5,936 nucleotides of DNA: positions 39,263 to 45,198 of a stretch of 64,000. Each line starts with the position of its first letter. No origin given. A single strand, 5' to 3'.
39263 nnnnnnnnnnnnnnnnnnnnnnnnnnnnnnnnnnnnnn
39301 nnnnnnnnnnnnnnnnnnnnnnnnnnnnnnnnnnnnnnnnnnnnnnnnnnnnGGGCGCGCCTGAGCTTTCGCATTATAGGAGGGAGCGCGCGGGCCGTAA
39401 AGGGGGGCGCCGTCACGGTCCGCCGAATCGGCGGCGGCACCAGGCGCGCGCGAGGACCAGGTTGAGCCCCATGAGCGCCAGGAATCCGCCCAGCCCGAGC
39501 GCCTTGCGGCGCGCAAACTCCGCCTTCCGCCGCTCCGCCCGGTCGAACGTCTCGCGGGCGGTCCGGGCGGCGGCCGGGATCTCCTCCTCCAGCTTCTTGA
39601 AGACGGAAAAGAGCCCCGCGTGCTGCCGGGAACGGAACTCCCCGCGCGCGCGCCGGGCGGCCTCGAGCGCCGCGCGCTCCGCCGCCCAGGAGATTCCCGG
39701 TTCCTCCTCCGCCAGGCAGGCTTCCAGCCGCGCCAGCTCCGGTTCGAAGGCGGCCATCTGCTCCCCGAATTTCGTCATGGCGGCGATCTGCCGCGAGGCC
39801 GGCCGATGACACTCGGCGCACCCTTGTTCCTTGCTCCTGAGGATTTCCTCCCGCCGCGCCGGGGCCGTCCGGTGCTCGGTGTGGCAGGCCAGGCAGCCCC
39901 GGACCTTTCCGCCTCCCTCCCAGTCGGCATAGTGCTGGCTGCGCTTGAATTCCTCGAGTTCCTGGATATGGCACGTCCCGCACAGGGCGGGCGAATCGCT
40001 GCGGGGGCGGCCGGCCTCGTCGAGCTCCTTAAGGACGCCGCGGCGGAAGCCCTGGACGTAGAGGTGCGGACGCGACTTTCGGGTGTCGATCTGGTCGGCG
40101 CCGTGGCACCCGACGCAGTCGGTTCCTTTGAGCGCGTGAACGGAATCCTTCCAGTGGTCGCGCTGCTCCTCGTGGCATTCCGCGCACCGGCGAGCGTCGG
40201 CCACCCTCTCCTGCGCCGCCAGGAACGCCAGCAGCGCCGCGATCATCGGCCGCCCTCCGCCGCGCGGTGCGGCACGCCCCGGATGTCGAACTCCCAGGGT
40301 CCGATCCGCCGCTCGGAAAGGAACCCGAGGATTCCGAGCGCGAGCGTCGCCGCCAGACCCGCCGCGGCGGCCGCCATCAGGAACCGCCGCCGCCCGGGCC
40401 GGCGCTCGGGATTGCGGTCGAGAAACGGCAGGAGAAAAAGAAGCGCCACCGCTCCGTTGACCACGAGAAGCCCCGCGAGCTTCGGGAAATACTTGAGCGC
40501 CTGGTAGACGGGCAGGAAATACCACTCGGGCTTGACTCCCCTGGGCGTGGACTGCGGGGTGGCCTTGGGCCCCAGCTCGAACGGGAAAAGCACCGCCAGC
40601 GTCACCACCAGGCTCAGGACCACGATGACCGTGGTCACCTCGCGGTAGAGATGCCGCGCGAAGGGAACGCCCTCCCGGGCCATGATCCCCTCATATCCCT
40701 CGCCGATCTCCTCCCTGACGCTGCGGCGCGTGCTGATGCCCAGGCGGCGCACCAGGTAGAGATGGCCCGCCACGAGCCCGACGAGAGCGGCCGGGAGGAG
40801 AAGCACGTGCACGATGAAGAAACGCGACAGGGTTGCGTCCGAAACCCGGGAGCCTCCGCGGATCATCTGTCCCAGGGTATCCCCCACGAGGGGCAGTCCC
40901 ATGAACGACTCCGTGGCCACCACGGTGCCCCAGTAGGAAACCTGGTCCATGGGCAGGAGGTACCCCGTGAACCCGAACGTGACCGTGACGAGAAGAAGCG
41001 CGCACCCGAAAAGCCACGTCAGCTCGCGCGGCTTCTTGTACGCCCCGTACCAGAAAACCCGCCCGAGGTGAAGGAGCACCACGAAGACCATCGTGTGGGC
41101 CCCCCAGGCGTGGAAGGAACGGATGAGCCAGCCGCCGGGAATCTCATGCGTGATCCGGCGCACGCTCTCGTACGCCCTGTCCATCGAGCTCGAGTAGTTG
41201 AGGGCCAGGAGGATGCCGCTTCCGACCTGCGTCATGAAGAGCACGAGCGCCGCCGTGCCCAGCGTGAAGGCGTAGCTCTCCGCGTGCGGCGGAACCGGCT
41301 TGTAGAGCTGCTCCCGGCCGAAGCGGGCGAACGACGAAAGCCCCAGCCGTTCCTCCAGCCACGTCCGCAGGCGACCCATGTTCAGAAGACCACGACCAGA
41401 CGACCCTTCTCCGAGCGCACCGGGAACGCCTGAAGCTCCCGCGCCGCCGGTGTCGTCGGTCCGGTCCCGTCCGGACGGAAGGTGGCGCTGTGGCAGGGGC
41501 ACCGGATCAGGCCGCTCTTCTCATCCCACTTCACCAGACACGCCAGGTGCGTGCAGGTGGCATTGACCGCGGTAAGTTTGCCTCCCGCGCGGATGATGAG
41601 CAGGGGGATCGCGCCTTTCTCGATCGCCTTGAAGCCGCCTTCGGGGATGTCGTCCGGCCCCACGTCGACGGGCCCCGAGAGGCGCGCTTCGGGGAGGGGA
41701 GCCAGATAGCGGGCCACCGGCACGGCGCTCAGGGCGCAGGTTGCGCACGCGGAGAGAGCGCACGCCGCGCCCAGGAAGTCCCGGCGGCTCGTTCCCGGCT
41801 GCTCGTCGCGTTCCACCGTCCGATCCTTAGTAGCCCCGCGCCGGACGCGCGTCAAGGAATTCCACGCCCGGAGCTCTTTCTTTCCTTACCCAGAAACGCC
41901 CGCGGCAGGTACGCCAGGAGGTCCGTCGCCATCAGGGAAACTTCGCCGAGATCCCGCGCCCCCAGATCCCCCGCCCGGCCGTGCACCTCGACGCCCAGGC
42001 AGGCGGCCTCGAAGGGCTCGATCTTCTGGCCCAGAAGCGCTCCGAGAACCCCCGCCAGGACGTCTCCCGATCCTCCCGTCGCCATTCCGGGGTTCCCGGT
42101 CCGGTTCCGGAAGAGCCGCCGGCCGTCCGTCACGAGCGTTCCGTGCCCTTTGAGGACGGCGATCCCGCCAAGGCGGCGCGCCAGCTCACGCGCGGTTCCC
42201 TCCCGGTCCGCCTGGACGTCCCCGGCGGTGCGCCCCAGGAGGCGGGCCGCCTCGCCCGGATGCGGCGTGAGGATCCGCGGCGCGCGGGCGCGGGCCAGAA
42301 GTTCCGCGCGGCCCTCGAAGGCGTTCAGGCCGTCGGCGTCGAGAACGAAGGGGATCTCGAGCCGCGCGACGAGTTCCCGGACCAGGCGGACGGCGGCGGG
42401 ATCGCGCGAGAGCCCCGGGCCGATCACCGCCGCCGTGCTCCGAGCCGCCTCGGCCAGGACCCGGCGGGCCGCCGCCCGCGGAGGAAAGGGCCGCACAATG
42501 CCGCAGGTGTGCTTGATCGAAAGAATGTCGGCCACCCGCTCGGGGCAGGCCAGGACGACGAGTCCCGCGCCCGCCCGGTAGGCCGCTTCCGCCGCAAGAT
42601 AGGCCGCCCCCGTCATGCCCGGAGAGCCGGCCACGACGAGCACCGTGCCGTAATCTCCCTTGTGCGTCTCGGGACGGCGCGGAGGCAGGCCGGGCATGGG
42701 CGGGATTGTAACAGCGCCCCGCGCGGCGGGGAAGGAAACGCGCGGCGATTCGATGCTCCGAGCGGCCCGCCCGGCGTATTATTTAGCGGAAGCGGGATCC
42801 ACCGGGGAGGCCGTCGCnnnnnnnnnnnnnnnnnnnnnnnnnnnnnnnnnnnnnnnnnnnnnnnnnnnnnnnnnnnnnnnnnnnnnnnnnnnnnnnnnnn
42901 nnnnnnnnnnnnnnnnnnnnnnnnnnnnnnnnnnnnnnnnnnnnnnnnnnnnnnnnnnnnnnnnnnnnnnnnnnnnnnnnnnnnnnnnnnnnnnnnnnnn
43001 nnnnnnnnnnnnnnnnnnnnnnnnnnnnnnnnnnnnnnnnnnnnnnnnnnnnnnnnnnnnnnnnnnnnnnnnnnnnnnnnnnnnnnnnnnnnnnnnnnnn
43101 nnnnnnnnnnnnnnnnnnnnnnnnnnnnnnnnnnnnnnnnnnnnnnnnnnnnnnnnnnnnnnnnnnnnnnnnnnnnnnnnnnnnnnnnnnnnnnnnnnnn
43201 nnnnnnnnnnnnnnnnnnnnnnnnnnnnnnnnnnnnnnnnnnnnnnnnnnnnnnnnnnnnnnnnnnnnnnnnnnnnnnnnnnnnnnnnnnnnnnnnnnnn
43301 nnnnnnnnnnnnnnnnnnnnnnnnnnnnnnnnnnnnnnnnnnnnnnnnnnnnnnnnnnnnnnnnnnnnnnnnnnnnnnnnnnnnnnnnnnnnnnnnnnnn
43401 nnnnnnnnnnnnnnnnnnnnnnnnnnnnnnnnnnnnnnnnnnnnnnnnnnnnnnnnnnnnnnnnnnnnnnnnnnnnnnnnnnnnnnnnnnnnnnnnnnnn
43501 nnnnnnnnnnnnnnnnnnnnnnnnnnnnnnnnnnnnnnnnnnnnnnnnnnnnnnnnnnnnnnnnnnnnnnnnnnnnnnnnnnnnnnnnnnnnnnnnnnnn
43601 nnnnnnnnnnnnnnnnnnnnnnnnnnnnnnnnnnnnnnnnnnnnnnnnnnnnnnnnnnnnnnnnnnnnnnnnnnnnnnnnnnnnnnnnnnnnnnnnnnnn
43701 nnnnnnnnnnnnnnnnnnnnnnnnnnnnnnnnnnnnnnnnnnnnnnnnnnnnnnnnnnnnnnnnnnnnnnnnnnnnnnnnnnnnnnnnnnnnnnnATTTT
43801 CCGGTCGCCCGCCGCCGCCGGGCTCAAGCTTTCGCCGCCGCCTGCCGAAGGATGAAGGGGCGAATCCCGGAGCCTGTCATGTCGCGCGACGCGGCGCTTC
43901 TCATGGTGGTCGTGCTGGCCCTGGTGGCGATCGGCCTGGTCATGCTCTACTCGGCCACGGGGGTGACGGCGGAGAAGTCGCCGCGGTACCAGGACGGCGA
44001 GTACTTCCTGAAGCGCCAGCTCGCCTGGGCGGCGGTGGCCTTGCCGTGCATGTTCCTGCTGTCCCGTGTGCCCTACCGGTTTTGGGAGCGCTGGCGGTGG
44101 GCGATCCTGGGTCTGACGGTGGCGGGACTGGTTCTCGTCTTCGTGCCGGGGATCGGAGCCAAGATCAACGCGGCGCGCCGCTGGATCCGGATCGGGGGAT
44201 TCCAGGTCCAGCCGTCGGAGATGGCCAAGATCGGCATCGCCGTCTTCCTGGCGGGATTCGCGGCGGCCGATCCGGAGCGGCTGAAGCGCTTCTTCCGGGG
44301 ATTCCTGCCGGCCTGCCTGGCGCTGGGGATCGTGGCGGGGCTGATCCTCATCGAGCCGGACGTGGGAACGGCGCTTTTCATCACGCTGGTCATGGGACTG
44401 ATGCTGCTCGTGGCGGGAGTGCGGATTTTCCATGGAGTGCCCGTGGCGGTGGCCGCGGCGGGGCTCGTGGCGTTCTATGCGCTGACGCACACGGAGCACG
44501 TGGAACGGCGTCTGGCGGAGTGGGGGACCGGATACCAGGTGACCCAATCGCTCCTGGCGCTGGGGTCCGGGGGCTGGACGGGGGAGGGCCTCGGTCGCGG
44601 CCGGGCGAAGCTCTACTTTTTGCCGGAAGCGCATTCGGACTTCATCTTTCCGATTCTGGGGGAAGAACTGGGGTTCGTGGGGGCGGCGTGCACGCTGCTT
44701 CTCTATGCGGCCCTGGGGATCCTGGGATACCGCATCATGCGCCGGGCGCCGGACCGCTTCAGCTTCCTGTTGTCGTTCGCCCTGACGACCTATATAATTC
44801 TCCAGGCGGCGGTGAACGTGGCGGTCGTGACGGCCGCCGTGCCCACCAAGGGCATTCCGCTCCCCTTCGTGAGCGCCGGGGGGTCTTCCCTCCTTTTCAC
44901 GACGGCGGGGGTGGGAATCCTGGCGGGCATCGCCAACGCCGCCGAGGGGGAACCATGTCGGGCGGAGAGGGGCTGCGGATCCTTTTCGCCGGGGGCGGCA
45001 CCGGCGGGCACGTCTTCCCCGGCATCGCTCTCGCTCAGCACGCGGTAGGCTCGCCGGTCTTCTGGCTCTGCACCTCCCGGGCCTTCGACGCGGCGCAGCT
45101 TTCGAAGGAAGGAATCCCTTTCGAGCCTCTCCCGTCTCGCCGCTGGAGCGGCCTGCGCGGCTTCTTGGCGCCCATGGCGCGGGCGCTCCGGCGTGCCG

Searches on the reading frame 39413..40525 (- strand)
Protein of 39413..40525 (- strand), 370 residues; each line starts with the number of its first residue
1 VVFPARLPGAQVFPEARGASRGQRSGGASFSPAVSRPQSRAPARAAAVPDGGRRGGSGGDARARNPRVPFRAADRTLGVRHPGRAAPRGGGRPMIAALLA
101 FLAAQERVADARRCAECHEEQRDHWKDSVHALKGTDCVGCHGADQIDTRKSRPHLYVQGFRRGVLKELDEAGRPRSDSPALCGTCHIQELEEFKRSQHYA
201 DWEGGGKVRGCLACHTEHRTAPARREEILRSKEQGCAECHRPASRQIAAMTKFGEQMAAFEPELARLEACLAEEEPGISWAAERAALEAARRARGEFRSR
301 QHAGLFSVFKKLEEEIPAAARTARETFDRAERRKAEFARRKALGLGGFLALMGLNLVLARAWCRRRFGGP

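Call 54: search_protein_families(library=pfam, proteins=[window:39413-40525:-], max_evalue=0.01)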
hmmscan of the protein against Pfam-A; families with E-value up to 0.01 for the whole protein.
window:39413-40525:- (370 aa): 6 families
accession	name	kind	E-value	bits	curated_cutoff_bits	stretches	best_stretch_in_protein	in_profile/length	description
PF02085.21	Cytochrom_CIII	-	1.7e-06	28.7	22.9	1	179-240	46-101/101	Class III cytochrome C family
PF14522.11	Cytochrome_C7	-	3e-06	27.4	24.8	1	180-241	14-67/67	Cytochrome c7 and related cytochrome c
PF22113.1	Mtrc-MtrF_II-IV_dom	-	1.3e-05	25.2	30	1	108-246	3-170/176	Outer membrane cytochrome MtrC/MtrF-like, domains II/IV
PF09699.15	Paired_CXXCH_1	-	3.1e-05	24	20.6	0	209-242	7-38/41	Doubled CXXCH motif (Paired_CXXCH_1)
PF03264.19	Cytochrom_NNT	-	0.00035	20.8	24.1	0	178-231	35-88/174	NapC/NirT cytochrome c family, N-terminal region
PF14537.11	Cytochrom_c3_2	-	0.0011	19.9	25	0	210-245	8-38/79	Cytochrome c3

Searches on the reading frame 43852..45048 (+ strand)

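Call 53: search_protein_families(library=pfam, proteins=[window:43852-45048:+], max_evalue=0.00001)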
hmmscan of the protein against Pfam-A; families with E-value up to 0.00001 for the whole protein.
window:43852-45048:+ (398 aa): 1 family
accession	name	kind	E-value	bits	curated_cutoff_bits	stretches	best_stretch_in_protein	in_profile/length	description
PF01098.24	FTSW_RODA_SPOVE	-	5.8e-92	308.9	26.4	1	16-363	3-353/356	Cell cycle protein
